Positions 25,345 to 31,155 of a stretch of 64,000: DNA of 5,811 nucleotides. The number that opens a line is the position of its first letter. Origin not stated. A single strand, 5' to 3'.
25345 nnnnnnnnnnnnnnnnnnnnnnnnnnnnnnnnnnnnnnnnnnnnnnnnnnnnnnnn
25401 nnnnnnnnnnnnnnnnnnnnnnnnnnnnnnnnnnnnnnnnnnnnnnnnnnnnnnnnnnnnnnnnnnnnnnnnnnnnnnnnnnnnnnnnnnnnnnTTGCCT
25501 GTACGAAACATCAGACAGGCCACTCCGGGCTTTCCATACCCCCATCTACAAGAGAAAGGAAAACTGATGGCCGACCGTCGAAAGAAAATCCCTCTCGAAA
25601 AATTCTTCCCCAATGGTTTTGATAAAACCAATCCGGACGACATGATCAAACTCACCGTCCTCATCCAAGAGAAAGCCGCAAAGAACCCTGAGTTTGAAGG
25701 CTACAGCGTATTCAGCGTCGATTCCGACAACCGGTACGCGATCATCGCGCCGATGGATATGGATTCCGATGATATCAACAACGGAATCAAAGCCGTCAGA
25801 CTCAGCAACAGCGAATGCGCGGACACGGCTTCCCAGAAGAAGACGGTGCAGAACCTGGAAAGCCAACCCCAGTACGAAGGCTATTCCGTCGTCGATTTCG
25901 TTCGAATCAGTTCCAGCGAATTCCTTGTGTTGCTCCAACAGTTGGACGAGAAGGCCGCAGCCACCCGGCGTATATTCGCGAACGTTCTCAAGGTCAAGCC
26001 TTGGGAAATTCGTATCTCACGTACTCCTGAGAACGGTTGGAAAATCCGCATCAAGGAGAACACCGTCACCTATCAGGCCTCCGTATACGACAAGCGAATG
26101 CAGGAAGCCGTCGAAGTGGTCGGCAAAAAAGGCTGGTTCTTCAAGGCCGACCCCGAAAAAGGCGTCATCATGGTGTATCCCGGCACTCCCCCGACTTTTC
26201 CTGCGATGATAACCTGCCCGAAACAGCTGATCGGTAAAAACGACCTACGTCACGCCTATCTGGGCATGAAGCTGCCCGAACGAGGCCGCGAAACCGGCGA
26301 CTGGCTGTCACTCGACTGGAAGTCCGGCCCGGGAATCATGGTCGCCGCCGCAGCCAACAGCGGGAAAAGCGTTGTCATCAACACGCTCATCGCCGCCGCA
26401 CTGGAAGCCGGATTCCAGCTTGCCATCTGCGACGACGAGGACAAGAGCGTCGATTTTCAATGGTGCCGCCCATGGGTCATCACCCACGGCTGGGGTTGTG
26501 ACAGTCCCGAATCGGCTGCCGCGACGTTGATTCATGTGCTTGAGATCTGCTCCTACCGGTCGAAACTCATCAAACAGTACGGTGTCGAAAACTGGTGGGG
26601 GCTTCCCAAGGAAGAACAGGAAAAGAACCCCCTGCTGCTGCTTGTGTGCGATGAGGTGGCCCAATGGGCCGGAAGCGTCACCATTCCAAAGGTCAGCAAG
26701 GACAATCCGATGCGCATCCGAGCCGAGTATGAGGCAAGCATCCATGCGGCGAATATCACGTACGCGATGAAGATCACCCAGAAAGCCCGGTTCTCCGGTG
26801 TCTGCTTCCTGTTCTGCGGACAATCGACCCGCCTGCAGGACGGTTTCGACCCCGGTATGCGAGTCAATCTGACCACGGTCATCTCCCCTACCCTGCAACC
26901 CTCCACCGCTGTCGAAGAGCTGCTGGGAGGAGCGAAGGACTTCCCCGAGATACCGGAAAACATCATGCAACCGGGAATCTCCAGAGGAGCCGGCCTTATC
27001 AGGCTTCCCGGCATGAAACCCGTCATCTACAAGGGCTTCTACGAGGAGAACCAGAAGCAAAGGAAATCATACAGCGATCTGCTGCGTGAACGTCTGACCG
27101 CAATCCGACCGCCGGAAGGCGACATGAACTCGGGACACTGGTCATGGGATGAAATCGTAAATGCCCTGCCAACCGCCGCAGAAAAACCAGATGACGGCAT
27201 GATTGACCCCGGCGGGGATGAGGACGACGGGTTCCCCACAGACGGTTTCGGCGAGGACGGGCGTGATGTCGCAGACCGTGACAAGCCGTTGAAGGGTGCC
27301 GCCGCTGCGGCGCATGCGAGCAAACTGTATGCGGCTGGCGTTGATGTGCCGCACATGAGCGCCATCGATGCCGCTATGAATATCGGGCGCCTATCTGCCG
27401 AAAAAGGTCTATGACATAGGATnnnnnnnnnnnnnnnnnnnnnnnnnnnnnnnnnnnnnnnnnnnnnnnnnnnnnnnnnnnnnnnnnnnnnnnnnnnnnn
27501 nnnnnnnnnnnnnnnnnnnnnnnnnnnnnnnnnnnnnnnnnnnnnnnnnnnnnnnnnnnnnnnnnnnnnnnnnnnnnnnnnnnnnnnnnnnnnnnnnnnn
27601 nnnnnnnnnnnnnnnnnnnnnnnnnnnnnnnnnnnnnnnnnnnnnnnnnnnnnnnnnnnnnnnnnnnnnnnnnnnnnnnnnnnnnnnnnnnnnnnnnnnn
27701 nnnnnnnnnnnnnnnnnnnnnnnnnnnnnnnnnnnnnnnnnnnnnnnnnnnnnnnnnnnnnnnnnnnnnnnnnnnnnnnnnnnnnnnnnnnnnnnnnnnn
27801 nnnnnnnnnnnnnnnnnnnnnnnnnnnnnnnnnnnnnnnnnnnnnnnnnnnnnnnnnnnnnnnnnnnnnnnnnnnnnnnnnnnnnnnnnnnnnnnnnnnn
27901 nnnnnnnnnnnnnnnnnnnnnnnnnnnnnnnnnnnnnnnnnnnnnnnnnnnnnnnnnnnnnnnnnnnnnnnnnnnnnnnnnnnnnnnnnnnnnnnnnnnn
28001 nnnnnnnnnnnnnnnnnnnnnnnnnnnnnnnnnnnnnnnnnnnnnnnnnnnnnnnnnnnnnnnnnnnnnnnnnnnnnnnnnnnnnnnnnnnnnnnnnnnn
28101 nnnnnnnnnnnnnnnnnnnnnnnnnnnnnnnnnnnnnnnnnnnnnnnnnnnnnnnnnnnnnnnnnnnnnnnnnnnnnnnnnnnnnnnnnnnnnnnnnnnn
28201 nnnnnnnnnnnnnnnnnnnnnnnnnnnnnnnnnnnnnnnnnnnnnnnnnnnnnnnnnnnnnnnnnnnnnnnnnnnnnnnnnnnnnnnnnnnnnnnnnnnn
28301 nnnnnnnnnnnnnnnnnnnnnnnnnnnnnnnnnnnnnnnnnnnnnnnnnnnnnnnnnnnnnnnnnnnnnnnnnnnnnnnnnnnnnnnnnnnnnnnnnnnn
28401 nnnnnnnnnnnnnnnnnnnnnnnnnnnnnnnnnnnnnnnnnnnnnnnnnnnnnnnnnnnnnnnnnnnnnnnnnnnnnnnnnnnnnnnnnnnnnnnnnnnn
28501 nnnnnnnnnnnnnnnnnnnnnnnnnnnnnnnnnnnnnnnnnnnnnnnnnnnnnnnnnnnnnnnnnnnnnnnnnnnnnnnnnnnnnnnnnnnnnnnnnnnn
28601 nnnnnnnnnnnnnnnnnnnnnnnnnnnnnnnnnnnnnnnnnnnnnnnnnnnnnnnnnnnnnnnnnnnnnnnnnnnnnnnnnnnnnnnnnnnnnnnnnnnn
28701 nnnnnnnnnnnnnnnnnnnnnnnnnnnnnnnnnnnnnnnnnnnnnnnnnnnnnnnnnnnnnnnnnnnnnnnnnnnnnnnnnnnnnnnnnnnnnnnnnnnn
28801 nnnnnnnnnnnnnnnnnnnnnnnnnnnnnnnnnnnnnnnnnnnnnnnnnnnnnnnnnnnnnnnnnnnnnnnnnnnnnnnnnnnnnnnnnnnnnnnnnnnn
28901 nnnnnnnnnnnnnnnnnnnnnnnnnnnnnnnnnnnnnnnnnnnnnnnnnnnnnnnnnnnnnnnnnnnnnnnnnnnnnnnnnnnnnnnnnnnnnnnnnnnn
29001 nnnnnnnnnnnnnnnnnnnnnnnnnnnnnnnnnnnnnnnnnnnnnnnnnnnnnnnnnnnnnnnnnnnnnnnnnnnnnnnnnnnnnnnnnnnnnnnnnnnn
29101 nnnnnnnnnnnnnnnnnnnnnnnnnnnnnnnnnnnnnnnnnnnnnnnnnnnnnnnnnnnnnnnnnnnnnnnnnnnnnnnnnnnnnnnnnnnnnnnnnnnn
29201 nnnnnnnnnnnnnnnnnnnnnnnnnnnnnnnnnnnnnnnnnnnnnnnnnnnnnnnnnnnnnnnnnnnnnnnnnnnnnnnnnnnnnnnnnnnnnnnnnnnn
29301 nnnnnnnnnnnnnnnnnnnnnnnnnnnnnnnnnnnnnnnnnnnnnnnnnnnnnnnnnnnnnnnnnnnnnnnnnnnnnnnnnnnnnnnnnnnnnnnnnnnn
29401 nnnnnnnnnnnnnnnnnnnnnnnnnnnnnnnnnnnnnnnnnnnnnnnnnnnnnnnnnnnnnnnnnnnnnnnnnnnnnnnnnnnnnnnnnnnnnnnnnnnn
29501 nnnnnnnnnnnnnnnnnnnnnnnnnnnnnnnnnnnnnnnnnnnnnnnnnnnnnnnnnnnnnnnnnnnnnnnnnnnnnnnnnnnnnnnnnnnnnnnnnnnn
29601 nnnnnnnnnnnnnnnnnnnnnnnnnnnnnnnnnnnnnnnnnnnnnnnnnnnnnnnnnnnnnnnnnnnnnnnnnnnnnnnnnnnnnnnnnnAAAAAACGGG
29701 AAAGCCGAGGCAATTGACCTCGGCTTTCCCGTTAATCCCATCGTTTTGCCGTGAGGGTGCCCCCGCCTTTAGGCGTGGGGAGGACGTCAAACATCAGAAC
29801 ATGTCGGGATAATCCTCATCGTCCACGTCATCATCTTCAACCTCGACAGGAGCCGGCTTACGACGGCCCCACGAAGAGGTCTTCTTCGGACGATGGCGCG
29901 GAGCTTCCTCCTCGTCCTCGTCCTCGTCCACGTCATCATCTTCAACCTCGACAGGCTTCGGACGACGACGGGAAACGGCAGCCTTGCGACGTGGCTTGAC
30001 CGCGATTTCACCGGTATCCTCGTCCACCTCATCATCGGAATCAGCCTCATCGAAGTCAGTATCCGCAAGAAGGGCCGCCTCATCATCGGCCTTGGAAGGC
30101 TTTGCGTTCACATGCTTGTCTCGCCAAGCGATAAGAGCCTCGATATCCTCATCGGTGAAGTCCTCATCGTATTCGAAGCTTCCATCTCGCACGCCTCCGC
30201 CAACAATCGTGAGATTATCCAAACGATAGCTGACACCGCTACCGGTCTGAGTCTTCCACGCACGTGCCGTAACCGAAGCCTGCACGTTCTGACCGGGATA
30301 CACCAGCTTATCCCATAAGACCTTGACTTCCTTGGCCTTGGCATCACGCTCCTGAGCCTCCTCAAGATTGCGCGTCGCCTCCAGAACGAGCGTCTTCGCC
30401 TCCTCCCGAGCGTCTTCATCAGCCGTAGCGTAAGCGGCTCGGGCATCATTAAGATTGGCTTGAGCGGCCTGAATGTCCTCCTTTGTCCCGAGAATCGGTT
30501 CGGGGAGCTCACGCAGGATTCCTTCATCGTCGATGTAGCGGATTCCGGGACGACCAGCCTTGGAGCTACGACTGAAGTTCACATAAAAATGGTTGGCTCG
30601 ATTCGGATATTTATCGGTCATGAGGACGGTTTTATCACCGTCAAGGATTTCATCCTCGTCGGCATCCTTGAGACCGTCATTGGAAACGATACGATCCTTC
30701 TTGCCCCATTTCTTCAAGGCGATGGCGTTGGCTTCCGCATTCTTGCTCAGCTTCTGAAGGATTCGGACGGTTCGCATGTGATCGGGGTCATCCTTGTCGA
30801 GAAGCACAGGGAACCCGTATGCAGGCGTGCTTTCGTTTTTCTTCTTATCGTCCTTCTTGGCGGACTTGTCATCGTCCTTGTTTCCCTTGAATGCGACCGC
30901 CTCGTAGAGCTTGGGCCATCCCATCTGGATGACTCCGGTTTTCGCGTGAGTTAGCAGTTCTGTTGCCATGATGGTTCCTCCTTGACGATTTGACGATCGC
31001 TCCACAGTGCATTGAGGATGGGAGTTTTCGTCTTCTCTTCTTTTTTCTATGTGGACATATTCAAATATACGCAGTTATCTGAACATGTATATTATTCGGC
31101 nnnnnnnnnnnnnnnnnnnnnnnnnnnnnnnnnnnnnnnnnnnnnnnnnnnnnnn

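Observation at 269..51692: Dispersed 24-bp promoter-operator family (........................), about 12 copies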

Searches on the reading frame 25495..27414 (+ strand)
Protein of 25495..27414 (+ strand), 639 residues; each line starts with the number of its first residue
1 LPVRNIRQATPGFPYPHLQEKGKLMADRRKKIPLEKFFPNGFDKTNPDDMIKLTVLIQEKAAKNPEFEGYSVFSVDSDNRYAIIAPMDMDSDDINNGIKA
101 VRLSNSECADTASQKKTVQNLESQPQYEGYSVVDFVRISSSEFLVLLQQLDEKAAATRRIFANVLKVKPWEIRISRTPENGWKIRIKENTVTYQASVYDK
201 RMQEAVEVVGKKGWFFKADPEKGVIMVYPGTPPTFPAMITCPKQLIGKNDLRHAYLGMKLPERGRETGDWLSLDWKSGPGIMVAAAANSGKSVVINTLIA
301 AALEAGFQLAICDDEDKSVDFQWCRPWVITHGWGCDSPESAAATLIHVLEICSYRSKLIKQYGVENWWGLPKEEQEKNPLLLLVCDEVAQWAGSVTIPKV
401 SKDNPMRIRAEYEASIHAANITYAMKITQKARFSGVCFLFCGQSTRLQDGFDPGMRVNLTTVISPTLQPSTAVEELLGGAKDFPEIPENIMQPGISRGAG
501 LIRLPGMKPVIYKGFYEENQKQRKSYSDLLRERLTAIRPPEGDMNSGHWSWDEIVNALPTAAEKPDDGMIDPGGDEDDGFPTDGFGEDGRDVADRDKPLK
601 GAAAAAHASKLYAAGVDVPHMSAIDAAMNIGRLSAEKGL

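Call 8: search_protein_families(library=pfam, proteins=[window:25495-27414:+], max_evalue=0.01)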
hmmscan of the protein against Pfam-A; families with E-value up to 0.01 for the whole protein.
window:25495-27414:+ (639 aa): 1 family
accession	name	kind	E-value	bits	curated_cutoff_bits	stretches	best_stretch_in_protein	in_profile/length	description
PF01580.24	FtsK_SpoIIIE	-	2.3e-05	24.4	24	1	257-369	19-133/221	FtsK/SpoIIIE family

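Call 9: search_protein_families(library=phrogs, proteins=[window:25495-27414:+], max_evalue=0.001)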
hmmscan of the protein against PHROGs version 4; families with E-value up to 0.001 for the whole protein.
window:25495-27414:+ (639 aa): 1 family
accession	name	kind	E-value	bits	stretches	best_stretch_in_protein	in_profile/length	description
phrog_1358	-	moron, auxiliary metabolic gene and host takeover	9.6e-14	50.9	1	169-478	508-785/1382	FtsK/SpoIIIE-like protein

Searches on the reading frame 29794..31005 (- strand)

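Call 8: search_protein_families(library=pfam, proteins=[window:29794-31005:-], max_evalue=0.01)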
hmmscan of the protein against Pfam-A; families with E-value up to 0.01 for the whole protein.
window:29794-31005:- (403 aa): 2 families
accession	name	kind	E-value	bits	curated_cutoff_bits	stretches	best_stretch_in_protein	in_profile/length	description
PF10991.15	Enc34_ssDNA-bd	-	2.9e-07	30.8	26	1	54-287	19-170/176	Enterobacter phage Enc34, ssDNA-binding protein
PF18957.6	RibLong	-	0.0022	19.2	27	1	300-358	20-80/93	Long Rib domain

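Call 9: search_protein_families(library=phrogs, proteins=[window:29794-31005:-], max_evalue=0.001)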
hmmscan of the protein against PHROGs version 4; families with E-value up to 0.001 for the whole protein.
window:29794-31005:- (403 aa): 0 families
